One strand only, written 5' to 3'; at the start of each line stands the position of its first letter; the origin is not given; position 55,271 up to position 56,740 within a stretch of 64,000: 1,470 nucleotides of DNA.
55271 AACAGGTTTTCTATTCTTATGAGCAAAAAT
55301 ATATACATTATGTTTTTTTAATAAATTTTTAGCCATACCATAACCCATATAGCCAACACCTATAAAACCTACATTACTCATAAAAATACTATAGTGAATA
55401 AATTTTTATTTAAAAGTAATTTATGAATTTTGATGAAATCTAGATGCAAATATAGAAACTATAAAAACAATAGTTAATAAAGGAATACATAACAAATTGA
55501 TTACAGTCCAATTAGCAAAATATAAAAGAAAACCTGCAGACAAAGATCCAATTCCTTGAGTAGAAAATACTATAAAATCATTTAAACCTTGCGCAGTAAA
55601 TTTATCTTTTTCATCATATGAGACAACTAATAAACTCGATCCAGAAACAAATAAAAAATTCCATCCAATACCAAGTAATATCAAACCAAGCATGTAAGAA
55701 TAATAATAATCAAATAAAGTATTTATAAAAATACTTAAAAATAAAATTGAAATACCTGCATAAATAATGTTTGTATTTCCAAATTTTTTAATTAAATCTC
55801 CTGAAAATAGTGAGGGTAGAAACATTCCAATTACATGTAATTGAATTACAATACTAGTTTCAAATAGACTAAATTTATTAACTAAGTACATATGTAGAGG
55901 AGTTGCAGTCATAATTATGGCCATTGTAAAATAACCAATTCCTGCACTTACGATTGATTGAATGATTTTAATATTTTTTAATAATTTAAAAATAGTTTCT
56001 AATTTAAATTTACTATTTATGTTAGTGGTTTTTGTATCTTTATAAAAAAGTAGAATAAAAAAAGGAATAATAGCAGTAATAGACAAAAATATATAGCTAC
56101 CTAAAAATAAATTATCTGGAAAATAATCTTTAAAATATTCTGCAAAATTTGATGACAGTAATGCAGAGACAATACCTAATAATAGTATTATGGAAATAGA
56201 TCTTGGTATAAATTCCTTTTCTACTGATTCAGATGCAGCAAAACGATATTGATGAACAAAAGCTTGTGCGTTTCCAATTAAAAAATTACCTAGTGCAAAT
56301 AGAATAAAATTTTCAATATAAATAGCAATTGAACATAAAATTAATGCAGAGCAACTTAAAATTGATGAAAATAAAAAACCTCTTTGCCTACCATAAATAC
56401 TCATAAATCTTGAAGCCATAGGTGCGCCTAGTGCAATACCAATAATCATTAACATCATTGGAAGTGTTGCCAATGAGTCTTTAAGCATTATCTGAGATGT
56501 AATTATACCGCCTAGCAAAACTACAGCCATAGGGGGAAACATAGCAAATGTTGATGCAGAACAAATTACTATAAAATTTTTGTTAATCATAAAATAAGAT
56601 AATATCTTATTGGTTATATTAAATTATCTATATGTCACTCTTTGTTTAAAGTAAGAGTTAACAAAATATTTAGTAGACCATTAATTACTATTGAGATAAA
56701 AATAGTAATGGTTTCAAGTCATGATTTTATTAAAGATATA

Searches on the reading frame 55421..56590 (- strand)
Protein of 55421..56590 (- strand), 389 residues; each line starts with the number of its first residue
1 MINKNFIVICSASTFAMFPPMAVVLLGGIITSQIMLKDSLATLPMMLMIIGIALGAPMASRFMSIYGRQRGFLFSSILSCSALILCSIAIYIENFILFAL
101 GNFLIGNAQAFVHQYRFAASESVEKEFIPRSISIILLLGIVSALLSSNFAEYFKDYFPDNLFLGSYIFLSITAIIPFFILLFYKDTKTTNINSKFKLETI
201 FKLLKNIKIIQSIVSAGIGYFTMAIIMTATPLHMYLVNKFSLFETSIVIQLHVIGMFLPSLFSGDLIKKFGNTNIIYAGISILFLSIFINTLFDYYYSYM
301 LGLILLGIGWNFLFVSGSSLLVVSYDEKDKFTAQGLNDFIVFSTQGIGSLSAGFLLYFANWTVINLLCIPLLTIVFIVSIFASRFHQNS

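Call 74: search_protein_families(library=pfam, proteins=[window:55421-56590:-], max_evalue=0.00001)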
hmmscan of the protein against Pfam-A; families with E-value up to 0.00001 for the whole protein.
window:55421-56590:- (389 aa): 1 family
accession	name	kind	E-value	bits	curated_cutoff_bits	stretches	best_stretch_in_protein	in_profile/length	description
PF07690.21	MFS_1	-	2.5e-17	63.3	33.4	1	8-338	5-336/347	Major Facilitator Superfamily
